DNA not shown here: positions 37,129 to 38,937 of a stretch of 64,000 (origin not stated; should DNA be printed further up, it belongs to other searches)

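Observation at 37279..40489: Candidate CMP-nonulosonate transferase followed by a GT-C at the operon end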

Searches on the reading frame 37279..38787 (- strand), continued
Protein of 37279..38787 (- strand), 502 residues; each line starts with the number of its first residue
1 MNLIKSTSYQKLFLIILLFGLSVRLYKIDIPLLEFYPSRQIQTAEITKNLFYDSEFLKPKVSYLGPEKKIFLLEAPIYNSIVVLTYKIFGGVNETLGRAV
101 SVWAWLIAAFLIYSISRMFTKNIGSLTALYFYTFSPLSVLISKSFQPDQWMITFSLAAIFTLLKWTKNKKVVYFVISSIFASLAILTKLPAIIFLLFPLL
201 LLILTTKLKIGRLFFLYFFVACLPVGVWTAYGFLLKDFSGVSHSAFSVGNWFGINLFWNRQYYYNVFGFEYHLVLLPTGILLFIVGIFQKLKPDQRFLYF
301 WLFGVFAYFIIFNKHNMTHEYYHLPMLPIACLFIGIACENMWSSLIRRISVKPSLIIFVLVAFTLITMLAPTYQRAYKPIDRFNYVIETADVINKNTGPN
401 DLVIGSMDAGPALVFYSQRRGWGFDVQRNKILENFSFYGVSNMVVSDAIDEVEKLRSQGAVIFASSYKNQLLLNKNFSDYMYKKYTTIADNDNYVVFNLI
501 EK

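Call 75: find_encoding_contigs(protein=P0222, flank=8000, max_places=1)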
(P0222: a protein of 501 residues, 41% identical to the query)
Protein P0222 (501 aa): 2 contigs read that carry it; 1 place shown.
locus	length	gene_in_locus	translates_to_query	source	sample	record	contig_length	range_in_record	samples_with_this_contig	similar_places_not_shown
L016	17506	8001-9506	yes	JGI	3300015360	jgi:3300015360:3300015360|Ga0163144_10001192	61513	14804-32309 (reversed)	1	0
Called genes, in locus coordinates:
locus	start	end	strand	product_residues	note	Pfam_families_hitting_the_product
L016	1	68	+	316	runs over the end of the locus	PF01408:GFO_IDH_MocA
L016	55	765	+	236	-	PF02348:CTP_transf_3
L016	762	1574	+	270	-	PF00106:adh_short, PF01370:Epimerase (faint), PF13561:adh_short_C2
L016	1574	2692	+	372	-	PF03102:NeuB, PF08666:SAF (weak)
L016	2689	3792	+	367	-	PF02350:Epimerase_2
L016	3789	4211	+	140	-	PF25084:LbH_EIF2B (weak), PF14602:Hexapep_2 (faint), PF25087:GMPPB_C (weak), PF00132:Hexapep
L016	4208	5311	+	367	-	PF01041:DegT_DnrJ_EryC1, PF01053:Cys_Met_Meta_PP (weak)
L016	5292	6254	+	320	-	PF00106:adh_short (weak), PF01370:Epimerase, PF02719:Polysacc_synt_2, PF04321:RmlD_sub_bind, PF01073:3Beta_HSD, PF07993:NAD_binding_4, PF13460:NAD_binding_10, PF16363:GDP_Man_Dehyd, +2 more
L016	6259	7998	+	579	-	PF27859:LIC12162 (weak)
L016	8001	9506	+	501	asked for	PF13231:PMT_2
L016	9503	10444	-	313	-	PF13469:Sulfotransfer_3 (faint), PF00685:Sulfotransfer_1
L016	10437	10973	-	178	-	PF00448:SRP54 (weak), PF01583:APS_kinase, PF08433:KTI12 (weak), PF13671:AAA_33 (weak)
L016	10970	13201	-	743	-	PF00224:PK, PF14306:PUA_2, PF01747:ATP-sulfurylase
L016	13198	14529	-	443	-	PF09594:GT87 (weak)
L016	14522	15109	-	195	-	PF00583:Acetyltransf_1, PF08445:FR47, PF13508:Acetyltransf_7, PF13673:Acetyltransf_10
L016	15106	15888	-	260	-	PF00535:Glycos_transf_2, PF10111:Glyco_tranf_2_2, PF13641:Glyco_tranf_2_3 (weak)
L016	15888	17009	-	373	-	PF00155:Aminotran_1_2 (weak), PF01041:DegT_DnrJ_EryC1, PF00266:Aminotran_5, PF01212:Beta_elim_lyase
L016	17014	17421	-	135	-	-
